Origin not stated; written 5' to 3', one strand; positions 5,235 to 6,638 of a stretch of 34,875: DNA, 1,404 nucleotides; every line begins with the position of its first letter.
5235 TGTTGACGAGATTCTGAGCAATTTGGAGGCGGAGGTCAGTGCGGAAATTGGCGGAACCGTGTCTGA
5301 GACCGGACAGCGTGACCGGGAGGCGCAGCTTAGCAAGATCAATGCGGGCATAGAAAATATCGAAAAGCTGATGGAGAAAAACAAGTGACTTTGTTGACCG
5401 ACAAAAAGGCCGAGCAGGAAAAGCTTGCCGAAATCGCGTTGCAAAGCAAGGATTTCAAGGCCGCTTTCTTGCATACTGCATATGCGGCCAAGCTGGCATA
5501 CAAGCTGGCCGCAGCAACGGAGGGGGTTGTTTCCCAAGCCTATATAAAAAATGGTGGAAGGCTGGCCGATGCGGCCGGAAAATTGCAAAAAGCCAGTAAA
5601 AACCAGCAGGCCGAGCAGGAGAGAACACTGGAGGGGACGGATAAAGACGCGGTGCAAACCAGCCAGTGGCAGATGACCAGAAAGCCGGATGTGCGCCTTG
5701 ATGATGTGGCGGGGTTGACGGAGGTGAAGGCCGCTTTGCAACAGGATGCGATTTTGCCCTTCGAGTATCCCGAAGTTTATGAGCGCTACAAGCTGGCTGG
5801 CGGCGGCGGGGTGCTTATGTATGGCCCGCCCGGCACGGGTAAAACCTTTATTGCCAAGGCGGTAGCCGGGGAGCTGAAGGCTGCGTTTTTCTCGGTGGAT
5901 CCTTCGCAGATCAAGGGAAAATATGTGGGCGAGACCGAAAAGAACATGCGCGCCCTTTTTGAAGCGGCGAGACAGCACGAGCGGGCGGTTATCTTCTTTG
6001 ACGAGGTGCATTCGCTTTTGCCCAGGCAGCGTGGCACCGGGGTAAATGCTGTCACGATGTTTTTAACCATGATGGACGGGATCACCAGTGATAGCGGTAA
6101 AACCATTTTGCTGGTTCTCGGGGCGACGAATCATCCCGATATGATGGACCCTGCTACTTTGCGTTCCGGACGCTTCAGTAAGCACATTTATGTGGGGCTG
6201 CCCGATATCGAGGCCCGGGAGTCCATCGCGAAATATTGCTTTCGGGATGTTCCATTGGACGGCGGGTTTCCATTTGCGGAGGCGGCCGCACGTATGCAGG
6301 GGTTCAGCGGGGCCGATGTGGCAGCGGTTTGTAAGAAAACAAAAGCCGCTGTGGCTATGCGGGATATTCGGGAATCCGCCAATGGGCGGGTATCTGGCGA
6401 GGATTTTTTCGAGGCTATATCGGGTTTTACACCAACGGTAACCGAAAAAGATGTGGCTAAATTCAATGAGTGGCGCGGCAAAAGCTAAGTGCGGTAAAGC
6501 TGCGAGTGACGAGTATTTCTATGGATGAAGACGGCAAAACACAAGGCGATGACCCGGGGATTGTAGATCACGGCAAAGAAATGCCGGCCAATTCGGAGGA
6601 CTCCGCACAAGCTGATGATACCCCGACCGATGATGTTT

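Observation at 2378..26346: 24-kb, 14-gene operon combining ESCRT-III/Vps4-like, RavA-like, papain-like protease and giant envelope protein genes: candidate undescribed system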

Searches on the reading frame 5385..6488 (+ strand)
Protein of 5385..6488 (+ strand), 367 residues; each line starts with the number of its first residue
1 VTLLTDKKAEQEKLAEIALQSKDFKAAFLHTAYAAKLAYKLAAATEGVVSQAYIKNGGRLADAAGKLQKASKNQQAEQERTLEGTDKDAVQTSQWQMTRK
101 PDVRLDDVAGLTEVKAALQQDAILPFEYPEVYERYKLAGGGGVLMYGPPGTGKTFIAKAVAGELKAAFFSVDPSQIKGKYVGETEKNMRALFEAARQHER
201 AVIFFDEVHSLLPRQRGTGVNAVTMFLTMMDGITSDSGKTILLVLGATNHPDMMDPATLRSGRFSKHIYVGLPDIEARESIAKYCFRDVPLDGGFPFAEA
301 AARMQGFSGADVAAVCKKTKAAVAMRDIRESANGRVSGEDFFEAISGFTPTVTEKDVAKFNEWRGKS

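Call 3: search_protein_families(library=pfam, proteins=[window:5385-6488:+], max_evalue=0.01)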
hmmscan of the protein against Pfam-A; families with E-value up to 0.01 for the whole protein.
window:5385-6488:+ (367 aa): 15 families
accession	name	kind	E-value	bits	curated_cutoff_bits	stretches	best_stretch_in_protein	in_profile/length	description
PF00004.35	AAA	-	4.8e-37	127.8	21.2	1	143-272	1-131/131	ATPase family associated with various cellular activities (AAA)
PF09336.16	Vps4_C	-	9e-07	29.2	21.3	1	336-363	29-56/61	Vps4 C terminal oligomerisation domain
PF05496.18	RuvB_N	-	3.5e-06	27.3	27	1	143-213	36-98/159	Holliday junction DNA helicase RuvB P-loop domain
PF07728.20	AAA_5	-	6.7e-06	26.6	22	1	142-210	1-77/139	AAA domain (dynein-related subfamily)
PF13191.12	AAA_16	-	2.7e-05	25.2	32.6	1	133-176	17-63/167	AAA ATPase domain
PF13401.12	AAA_22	-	4.6e-05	24.2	27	0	142-172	7-40/130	AAA domain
PF13173.12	AAA_14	-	4.8e-05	23.8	27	1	143-211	5-74/129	AAA domain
PF06068.19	TIP49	-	9.1e-05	22.2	23.8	1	138-211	48-125/347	TIP49 P-loop domain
PF17862.7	AAA_lid_3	-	0.00013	21.8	27.2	1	298-330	5-36/45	AAA+ lid domain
PF01078.27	Mg_chelatase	-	0.00056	19.8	20.3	1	138-162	20-44/207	Magnesium chelatase, subunit ChlI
PF07724.20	AAA_2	-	0.00061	20.3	27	0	143-232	6-101/166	AAA domain (Cdc48 subfamily)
PF13481.12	AAA_25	-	0.0008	19.5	27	0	137-160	30-53/195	AAA domain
PF20720.3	nSTAND3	-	0.002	18.3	27.2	1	141-208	18-74/155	Novel STAND NTPase 3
PF13671.12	AAA_33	-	0.0021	18.8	27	1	143-193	2-50/143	AAA domain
PF13479.12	AAA_24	-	0.0065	16.8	27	0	143-210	5-75/195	AAA domain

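Call 5: search_protein_families(library=padloc, proteins=[window:5385-6488:+], max_evalue=0.01)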
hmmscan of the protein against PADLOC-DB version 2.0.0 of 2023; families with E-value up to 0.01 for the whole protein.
window:5385-6488:+ (367 aa): 8 families
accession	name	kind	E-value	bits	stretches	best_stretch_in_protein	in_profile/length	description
PDLC04232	IetA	-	6.7e-31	105.9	1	40-321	21-294/330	-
PDLC02196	IetA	-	3.3e-29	100.5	1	31-329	23-307/374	-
PDLC02195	IetA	-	2e-21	74.8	1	142-330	139-323/395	-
PDLC04231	IetA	-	3.7e-16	57.7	1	143-275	120-249/262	-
PDLC00915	TRIP13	-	5.2e-16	56.9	1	112-338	35-281/302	TRIP13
PDLC03838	DolB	-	6e-05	20.5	1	13-209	57-239/375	-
PDLC04140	mad8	-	8.6e-05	20.2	1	137-205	24-83/314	mads_8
PDLC00914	TRIP13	-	0.0011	16.5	1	143-288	74-233/302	TRIP13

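Call 6: search_protein_families(library=ncbifam, proteins=[window:5385-6488:+], max_evalue=0.01)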
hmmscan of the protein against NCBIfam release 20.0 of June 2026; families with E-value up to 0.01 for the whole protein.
window:5385-6488:+ (367 aa): 32 families (the best 25 are shown)
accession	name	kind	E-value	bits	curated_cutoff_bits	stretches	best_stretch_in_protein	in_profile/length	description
TIGR01243.1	CDC48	subfamily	1.7e-57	195.3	802.65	1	100-333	447-682/733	CDC48 family AAA ATPase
NF041006.2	cell_div_CdvC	equivalog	2.6e-53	181.2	650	1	74-366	78-367/370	cell division protein CdvC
NF003069.1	PRK03992.1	subfamily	2e-52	178.6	500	1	89-346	114-370/379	proteasome-activating nucleotidase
TIGR01241.2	FtsH_fam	equivalog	1.7e-50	172.4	600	1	95-330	151-388/598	ATP-dependent zinc metalloprotease FtsH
TIGR01242.2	TIGR01242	subfamily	3e-49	167.9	500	1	87-348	96-355/362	proteasome-activating nucleotidase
NF047748.1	PrtsmActNtasePan1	equivalog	2.7e-48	165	750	1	85-345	127-386/405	proteasome-activating nucleotidase Pan1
TIGR03689.1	pup_AAA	equivalog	6.4e-45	153.8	504.75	1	93-296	169-389/512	proteasome ATPase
NF047747.1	PrtsmActNtasePan2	equivalog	6.5e-44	150.8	700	1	86-345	132-389/397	proteasome-activating nucleotidase Pan2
NF008004.0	PRK10733.1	equivalog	1.8e-40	138.5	1008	1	105-320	151-369/644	ATP-dependent zinc metalloprotease FtsH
NF042959.1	IteA_antiphage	equivalog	7.2e-30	104.4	510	1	12-331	8-312/367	anti-phage ATPase IteA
TIGR03922.1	T7SS_EccA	equivalog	3e-10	39.3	466.65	1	143-231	315-411/557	type VII secretion AAA-ATPase EccA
NF003229.0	PRK04195.1-5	equivalog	9.2e-08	31.2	280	1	130-224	34-128/413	replication factor C large subunit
NF009881.0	PRK13341.1-2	equivalog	4.9e-07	28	651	1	143-211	55-121/736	AAA family ATPase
TIGR00635.1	ruvB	equivalog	1.3e-06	27.7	299.05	1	143-215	33-97/305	Holliday junction branch migration DNA helicase RuvB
NF000868.0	PRK00080.1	equivalog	2.7e-06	26.5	282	1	143-212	54-115/330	Holliday junction branch migration DNA helicase RuvB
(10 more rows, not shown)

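Call 21: find_encoding_contigs(protein=window:5385-6488:+, flank=10000, max_places=6)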
Protein window:5385-6488:+ (367 aa): 1 contig read that carries it; 1 place shown.
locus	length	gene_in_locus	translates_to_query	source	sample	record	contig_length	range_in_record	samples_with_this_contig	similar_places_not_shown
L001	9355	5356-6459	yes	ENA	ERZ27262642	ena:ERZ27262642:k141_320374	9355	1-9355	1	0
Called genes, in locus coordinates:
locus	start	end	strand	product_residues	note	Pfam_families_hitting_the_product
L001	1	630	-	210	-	?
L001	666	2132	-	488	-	PF00656:Peptidase_C14, PF08238:Sel1 (faint)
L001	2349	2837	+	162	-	PF12728:HTH_17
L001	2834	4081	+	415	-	PF00112:Peptidase_C1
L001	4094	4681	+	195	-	-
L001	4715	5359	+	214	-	PF03357:Snf7 (weak)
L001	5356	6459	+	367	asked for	PF09336:Vps4_C (faint), PF05496:RuvB_N (weak), PF13191:AAA_16 (faint), PF00004:AAA, PF07728:AAA_5 (weak)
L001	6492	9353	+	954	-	?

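Call 22: find_homologous_proteins(query=window:5385-6488:+, max_evalue=1e-30)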
Query window:5385-6488:+ (367 aa): 1034 proteins with E <= 1e-30 among 8000 candidates; the best 120 are listed.
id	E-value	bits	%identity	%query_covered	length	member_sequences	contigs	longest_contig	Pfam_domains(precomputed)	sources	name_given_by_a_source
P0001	1.5e-225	766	95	100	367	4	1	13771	PF09336.17,PF00004.36,PF05496.19,PF07728.21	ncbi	-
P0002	1.5e-204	697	87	100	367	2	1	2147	PF00004.36,PF05496.19,PF07728.21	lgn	-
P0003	5.5e-187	639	77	100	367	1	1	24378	PF00004.36,PF13401.13,PF05496.19,PF17862.8,PF07728.21,PF13191.13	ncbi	-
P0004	5.8e-178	609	75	100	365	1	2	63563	PF09336.17,PF13173.13,PF00004.36,PF05496.19,PF17862.8,PF07728.21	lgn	-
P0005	4.2e-126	439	55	100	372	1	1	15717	PF00004.36,PF13401.13,PF17862.8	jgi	-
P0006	1.6e-119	417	53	99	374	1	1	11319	PF00004.36,PF17862.8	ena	-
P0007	3.9e-119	416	53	99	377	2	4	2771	PF09336.17,PF07724.21,PF00004.36,PF17862.8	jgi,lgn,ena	-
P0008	2.9e-118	413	53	99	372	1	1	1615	PF00004.36,PF17862.8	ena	-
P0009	2.1e-115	404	52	100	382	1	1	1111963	PF00004.36,PF05496.19,PF17862.8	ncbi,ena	-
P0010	2.7e-115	403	53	99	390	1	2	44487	PF00004.36,PF05496.19,PF17862.8,PF07728.21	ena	-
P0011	2.7e-114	400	50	99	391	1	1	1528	PF13173.13,PF00004.36,PF05496.19,PF17862.8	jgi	jgi:transitional endoplasmic reticulum ATPase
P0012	3.9e-113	396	53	99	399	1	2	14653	PF00004.36,PF17862.8,PF07728.21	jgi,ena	-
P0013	8.4e-113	395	52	99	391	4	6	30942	PF13173.13,PF00004.36,PF13401.13,PF05496.19,PF17862.8,PF07728.21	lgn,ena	-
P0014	4.6e-112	393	51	99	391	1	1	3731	PF13173.13,PF00004.36,PF05496.19,PF17862.8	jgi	-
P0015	7.0e-112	392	51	99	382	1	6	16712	PF00004.36,PF13401.13,PF05496.19,PF17862.8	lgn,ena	-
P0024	1.1e-108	381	50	99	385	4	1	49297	PF07724.21,PF00004.36,PF13401.13,PF05496.19,PF17862.8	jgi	jgi:transitional endoplasmic reticulum ATPase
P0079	9.4e-88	313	45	99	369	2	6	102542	PF06068.20,PF00004.36,PF13401.13,PF05496.19,PF17862.8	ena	-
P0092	7.7e-85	303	43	99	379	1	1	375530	PF09336.17,PF00004.36,PF17862.8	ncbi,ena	-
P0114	5.8e-72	261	42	86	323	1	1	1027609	PF00004.36,PF05496.19,PF17862.8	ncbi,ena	-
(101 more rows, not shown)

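Call 23: find_encoding_contigs(protein=P0004, flank=10000, max_places=2)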
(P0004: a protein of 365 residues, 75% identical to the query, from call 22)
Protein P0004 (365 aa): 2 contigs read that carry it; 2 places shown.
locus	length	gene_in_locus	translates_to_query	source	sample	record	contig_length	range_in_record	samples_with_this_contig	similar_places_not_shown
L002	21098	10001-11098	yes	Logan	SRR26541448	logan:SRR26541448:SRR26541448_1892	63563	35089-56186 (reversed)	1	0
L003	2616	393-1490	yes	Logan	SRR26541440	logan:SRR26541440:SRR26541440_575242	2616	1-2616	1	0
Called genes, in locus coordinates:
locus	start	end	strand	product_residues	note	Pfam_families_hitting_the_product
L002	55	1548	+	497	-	PF01555:N6_N4_Mtase, PF17289:Terminase_6C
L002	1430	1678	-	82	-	-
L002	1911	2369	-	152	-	-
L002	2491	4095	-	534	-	PF14326:DUF4384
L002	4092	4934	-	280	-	-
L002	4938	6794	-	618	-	PF00656:Peptidase_C14, PF14237:GYF_2, PF08238:Sel1 (faint)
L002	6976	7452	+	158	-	PF12728:HTH_17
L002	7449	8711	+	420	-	PF00112:Peptidase_C1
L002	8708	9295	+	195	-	-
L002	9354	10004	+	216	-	PF03357:Snf7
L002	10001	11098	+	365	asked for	PF09336:Vps4_C (faint), PF05496:RuvB_N (weak), PF00004:AAA, PF07728:AAA_5 (faint), PF13173:AAA_14 (faint), PF17862:AAA_lid_3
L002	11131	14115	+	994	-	-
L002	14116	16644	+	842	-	-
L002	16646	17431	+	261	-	-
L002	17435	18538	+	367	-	PF20030:bpMoxR, PF07728:AAA_5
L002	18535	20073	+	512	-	-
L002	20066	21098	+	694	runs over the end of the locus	-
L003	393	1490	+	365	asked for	PF09336:Vps4_C (faint), PF05496:RuvB_N (weak), PF00004:AAA, PF07728:AAA_5 (faint), PF13173:AAA_14 (faint), PF17862:AAA_lid_3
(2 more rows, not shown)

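Call 24: find_encoding_contigs(protein=P0009, flank=10000, max_places=2)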
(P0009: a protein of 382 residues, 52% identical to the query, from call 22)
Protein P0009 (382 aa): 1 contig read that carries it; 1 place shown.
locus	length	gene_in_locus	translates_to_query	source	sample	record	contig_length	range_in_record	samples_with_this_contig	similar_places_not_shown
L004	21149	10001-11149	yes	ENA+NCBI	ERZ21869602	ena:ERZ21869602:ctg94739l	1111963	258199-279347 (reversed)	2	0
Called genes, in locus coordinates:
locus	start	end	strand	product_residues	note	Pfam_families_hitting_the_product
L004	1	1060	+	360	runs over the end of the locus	PF13683:rve_3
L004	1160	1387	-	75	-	-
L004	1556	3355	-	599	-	PF10088:DUF2326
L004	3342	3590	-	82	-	PF20295:MC8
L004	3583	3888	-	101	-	PF20279:CTD12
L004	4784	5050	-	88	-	-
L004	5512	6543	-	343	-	PF01548:DEDD_Tnp_IS110, PF02371:Transposase_20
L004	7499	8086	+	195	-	-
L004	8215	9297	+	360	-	PF00656:Peptidase_C14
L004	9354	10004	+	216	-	PF03357:Snf7 (weak)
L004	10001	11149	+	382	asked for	PF05496:RuvB_N (faint), PF00004:AAA, PF17862:AAA_lid_3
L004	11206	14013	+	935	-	PF00656:Peptidase_C14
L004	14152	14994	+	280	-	-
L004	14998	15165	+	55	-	-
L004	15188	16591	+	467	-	PF00656:Peptidase_C14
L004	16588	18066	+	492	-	PF00656:Peptidase_C14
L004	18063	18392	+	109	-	PF06961:DUF1294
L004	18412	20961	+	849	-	PF00656:Peptidase_C14, PF25436:BSD2_CRD (faint)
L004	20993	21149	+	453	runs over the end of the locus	PF00656:Peptidase_C14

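Call 25: find_encoding_contigs(protein=P0079, flank=10000, max_places=2)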
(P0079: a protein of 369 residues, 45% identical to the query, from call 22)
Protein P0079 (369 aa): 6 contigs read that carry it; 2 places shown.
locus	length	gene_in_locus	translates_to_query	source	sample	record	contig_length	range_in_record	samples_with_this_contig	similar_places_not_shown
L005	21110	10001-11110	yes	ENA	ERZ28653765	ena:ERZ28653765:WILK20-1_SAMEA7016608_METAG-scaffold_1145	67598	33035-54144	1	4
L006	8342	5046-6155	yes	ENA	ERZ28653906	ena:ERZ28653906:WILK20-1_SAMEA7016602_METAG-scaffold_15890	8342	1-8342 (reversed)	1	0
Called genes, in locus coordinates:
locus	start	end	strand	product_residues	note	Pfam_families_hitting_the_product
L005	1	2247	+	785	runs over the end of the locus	PF17876:CSD2, PF00773:RNB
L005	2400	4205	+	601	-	PF08439:Peptidase_M3_N, PF01432:Peptidase_M3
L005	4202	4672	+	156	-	PF01035:DNA_binding_1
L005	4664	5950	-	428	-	-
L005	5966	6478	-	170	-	PF04542:Sigma70_r2, PF08281:Sigma70_r4_2, PF04545:Sigma70_r4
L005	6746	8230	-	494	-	PF02906:Fe_hyd_lg_C, PF02256:Fe_hyd_SSU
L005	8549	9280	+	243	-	-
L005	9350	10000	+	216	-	PF03357:Snf7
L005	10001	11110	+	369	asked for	PF06068:TIP49 (faint), PF13401:AAA_22 (faint), PF05496:RuvB_N (weak), PF00004:AAA, PF17862:AAA_lid_3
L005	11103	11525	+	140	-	-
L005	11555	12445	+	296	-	-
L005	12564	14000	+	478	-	PF14326:DUF4384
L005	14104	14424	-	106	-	-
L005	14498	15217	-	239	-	PF01138:RNase_PH, PF03725:RNase_PH_C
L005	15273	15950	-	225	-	PF01252:Peptidase_A8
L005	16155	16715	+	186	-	PF22784:PTP-SAK, PF00782:DSPc, PF22785:Tc-R-P, PF22741:PTP-NADK (weak)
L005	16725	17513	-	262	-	PF01925:TauE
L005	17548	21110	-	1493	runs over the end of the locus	PF13385:Laminin_G_3, PF12951:PATR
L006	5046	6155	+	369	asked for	PF06068:TIP49 (faint), PF13401:AAA_22 (faint), PF05496:RuvB_N (weak), PF00004:AAA, PF17862:AAA_lid_3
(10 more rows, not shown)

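Call 29: find_related_loci(query=A1, collection=genome_contigs, flank=10000)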
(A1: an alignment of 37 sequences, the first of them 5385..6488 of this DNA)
Query A1 (367 aa) in genome_contigs; peptide patterns used: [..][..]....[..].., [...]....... (x = any residue, [..] = any of these).
600 stretches matched a pattern (row limit reached: there are more); 479 encode a relative of the query (tblastn E <= 1e-3); the best 80 are kept; 80 distinct loci.
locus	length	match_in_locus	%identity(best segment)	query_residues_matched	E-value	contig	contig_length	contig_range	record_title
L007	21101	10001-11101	43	1-363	1e-93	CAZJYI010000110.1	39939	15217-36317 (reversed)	MAG TPA_asm: uncultured Victivallales bacterium isolate binchicken_co97_160 genome assembly, contig: NODE_3899_length_39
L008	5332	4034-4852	42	95-363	2e-66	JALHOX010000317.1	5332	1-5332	MAG: Phycisphaerae bacterium isolate bin.198_sub c_000000049058, whole genome shotgun sequence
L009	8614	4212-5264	34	18-364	4e-62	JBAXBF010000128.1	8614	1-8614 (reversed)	MAG: Chloroflexota bacterium isolate ELA160 MAG160_128, whole genome shotgun sequence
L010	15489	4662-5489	42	93-363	2e-61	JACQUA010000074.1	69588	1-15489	MAG: Chloroflexi bacterium isolate NC_groundwater_1425_Ag_S-0.65um_59_63 S_p65_S5_coassembly_k141_1048935, whole genome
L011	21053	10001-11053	38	18-363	2e-61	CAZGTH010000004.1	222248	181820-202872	MAG TPA_asm: uncultured Planctomycetales bacterium isolate SRP329715_co2_383 genome assembly, contig: NODE_83_length_222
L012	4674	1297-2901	41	101-363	9e-59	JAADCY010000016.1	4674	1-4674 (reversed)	MAG: Thermoproteota archaeon isolate L_MaxBin.049 contig-127_25325, whole genome shotgun sequence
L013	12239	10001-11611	39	89-352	3e-55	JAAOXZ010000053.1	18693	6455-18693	Candidatus Woesearchaeota archaeon isolate DPANNHV_H2.bin.83 k83_1484527, whole genome shotgun sequence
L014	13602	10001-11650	38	98-362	2e-54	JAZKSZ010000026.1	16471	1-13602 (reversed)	MAG: Haloarculaceae archaeon isolate NA-5cm_bin.16 NODE_1111_length_16471_cov_10.015046, whole genome shotgun sequence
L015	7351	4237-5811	42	101-352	6e-54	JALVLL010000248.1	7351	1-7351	MAG: Candidatus Bipolaricaulota bacterium isolate A1_metabat2_scaf2bin.286 A1_NODE_7682_length_7351_cov_1.925249, whole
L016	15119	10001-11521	40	97-333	7e-52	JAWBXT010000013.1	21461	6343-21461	MAG: Thermoproteota archaeon isolate JZ-1_201901_bins_10 JZ-1_201901_bins_10_scaffold_13, whole genome shotgun sequence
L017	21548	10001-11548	41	90-337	7e-52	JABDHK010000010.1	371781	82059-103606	MAG: Chlorobiaceae bacterium isolate June25_Bin_2 GSB_A_June25_Bin_2_000000000010, whole genome shotgun sequence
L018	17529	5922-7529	38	101-366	6e-52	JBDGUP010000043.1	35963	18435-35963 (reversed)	MAG: Haloquadratum sp. isolate DAL-WCL_83C5R c_000000000763, whole genome shotgun sequence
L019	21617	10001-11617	36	97-362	3e-51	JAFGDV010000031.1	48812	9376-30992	MAG: Candidatus Altiarchaeota archaeon isolate Zod_Metabat.1191 k87_10219073, whole genome shotgun sequence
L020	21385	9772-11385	36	97-363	5e-51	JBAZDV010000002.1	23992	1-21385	MAG: Candidatus Methanomethylophilaceae archaeon isolate SO_2017_LW3_108 NODE_5354_length_23992_cov_1.986801_LW162_2017,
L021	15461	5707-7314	40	81-351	6e-51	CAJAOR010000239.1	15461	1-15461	MAG: uncultured Chlorobiaceae bacterium isolate E-4_bin-046 genome assembly, contig: bin-046:239/258, whole genome shotg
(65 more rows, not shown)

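Call 31: find_encoding_contigs(protein=P0005, flank=10000, max_places=1)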
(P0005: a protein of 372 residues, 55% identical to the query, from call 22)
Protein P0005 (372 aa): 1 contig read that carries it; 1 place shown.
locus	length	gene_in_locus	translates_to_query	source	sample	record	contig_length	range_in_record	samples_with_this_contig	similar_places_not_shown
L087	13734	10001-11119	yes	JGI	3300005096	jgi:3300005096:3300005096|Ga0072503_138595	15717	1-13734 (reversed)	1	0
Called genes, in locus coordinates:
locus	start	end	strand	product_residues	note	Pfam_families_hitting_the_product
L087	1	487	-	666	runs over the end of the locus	PF00656:Peptidase_C14, PF00515:TPR_1, PF07719:TPR_2, PF13414:TPR_11, PF00515:TPR_1, PF13414:TPR_11, PF00515:TPR_1, PF07719:TPR_2, +12 more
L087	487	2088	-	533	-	PF14326:DUF4384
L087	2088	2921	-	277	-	-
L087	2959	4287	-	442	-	PF00656:Peptidase_C14, PF14237:GYF_2, PF13371:TPR_9, PF00515:TPR_1 (weak), PF07719:TPR_2 (weak), PF13414:TPR_11, PF00515:TPR_1, PF07719:TPR_2, +8 more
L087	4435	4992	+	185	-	PF12728:HTH_17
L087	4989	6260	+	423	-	PF00112:Peptidase_C1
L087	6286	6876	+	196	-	-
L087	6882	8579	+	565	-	PF00656:Peptidase_C14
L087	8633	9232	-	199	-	-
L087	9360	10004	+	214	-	PF03357:Snf7 (weak)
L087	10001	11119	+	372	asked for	PF13401:AAA_22 (faint), PF00004:AAA, PF17862:AAA_lid_3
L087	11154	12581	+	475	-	PF00656:Peptidase_C14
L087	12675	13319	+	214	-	PF01557:FAA_hydrolase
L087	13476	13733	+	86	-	?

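Call 32: find_encoding_contigs(protein=P0010, flank=10000, max_places=1)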
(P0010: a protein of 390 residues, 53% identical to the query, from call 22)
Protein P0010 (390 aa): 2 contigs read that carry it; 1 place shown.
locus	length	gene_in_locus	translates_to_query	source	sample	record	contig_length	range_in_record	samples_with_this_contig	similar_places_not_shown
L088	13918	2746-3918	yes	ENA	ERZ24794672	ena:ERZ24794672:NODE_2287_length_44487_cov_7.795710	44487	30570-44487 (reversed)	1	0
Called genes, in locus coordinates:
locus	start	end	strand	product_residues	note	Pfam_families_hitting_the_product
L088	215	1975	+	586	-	PF00656:Peptidase_C14, PF14237:GYF_2, PF03781:FGE-sulfatase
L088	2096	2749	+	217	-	PF03357:Snf7 (weak)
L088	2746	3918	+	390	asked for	PF07728:AAA_5 (faint), PF05496:RuvB_N (faint), PF00004:AAA, PF17862:AAA_lid_3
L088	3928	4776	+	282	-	-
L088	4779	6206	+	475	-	PF00656:Peptidase_C14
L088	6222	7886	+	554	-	PF00656:Peptidase_C14, PF08238:Sel1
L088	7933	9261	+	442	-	PF00656:Peptidase_C14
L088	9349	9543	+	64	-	-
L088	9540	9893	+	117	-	PF06961:DUF1294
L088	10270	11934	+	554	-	PF14326:DUF4384 (weak)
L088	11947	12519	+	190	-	-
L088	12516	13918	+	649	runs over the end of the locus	PF00656:Peptidase_C14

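Call 33: find_encoding_contigs(protein=P0024, flank=10000, max_places=1)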
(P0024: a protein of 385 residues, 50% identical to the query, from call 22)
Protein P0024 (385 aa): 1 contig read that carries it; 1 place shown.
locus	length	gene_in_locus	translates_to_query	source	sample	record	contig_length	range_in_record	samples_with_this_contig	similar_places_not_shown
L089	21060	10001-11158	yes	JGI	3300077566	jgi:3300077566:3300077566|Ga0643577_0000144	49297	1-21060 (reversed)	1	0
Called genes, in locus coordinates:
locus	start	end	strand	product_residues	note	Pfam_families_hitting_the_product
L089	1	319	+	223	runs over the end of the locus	PF13398:Peptidase_M50B (weak)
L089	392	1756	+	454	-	-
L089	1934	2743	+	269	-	-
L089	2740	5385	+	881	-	PF00069:Pkinase, PF01636:APH (faint), PF07714:PK_Tyr_Ser-Thr, PF03781:FGE-sulfatase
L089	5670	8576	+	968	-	PF12770:CHAT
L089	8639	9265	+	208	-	-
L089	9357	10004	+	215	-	PF03357:Snf7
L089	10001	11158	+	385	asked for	PF13401:AAA_22 (faint), PF05496:RuvB_N (faint), PF00004:AAA, PF07724:AAA_2 (faint), PF17862:AAA_lid_3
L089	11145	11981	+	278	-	-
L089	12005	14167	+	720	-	PF00069:Pkinase, PF01636:APH (faint), PF07714:PK_Tyr_Ser-Thr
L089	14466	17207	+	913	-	PF01636:APH (faint), PF00069:Pkinase, PF03109:ABC1 (faint), PF07714:PK_Tyr_Ser-Thr, PF00578:AhpC-TSA, PF08534:Redoxin, PF00085:Thioredoxin (weak), PF13905:Thioredoxin_8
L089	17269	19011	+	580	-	PF00069:Pkinase, PF07714:PK_Tyr_Ser-Thr, PF13428:TPR_14 (faint), PF13176:TPR_7 (faint), PF07719:TPR_2 (faint), PF13371:TPR_9 (weak), PF14559:TPR_19 (weak), PF00515:TPR_1 (weak), +5 more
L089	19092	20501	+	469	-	PF13428:TPR_14 (faint), PF14559:TPR_19 (faint), PF23914:TPR_CcmH_CycH (faint), PF07719:TPR_2 (faint), PF13424:TPR_12 (faint), PF13431:TPR_17 (faint), PF00515:TPR_1 (faint), PF13432:TPR_16, +2 more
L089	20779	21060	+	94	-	?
